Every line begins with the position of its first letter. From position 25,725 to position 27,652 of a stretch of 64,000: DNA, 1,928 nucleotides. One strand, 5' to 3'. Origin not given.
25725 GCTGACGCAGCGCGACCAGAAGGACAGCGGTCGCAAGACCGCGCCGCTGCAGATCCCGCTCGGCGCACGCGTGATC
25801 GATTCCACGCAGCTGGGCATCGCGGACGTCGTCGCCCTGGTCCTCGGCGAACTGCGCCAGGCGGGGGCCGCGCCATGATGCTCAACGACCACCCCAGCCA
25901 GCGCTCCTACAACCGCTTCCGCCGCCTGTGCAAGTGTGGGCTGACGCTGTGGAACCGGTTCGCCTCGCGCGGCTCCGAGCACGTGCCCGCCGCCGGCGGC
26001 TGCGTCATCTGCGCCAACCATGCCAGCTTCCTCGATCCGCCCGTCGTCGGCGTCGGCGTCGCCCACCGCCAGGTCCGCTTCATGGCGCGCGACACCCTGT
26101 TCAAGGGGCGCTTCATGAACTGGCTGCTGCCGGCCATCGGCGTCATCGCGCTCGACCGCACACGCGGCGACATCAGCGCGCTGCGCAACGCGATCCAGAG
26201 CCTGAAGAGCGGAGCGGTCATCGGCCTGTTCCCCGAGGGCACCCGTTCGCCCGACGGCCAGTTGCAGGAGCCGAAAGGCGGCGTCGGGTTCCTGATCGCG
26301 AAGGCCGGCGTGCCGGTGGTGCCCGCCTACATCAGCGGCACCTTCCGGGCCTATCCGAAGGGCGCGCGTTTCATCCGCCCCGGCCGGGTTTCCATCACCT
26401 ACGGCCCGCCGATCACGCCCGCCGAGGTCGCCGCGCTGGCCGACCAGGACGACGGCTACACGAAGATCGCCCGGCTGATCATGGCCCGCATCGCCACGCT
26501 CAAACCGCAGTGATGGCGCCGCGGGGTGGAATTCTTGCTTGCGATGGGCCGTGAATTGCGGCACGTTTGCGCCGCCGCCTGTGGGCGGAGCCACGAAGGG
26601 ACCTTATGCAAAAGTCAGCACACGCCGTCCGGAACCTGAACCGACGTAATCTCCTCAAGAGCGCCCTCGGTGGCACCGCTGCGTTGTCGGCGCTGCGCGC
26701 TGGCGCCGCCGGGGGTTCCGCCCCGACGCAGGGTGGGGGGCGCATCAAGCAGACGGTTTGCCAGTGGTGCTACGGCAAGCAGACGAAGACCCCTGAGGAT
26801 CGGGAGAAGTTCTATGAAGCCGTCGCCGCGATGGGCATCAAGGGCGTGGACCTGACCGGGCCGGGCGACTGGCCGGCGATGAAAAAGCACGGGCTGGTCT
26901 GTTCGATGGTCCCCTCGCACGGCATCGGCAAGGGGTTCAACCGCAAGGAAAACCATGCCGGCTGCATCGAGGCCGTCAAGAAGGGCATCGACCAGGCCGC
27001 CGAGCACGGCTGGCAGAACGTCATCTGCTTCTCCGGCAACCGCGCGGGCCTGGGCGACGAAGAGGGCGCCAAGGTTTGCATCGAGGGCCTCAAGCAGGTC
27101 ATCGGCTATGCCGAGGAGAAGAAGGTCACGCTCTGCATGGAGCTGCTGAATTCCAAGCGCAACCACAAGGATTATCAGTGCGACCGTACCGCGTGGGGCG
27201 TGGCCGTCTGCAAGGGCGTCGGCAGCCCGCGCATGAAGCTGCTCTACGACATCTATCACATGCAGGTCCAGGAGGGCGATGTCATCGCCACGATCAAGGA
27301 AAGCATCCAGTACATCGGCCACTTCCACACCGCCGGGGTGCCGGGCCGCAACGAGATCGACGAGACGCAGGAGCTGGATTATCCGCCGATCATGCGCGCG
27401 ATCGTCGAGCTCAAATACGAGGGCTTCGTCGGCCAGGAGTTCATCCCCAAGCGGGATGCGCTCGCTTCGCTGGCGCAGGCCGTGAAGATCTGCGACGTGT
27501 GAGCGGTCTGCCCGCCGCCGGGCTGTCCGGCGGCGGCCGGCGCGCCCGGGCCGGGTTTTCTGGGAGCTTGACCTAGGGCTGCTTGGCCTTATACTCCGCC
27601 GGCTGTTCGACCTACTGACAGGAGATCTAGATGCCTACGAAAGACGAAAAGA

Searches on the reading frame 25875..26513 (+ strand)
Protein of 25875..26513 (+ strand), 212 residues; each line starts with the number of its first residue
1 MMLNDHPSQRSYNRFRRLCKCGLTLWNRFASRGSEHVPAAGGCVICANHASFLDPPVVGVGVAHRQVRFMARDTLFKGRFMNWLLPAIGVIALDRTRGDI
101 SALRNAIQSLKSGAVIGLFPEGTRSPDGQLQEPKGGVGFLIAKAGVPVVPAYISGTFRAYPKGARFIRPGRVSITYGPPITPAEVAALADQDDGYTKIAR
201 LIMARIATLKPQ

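Call 32: search_protein_families(library=pfam, proteins=[window:25875-26513:+], max_evalue=0.0001)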
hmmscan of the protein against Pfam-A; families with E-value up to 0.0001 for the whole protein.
window:25875-26513:+ (212 aa): 1 family
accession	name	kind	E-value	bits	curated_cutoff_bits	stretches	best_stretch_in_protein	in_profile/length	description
PF01553.26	Acyltransferase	-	3.9e-27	95.1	23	1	30-154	3-132/132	Acyltransferase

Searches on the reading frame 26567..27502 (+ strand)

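Call 32: search_protein_families(library=pfam, proteins=[window:26567-27502:+], max_evalue=0.0001)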
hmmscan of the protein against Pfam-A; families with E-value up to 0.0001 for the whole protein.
window:26567-27502:+ (311 aa): 1 family
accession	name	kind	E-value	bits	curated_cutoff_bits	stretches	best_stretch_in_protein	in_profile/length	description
PF01261.30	AP_endonuc_2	-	2.9e-25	89.8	31.1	1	104-297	36-237/249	Xylose isomerase-like TIM barrel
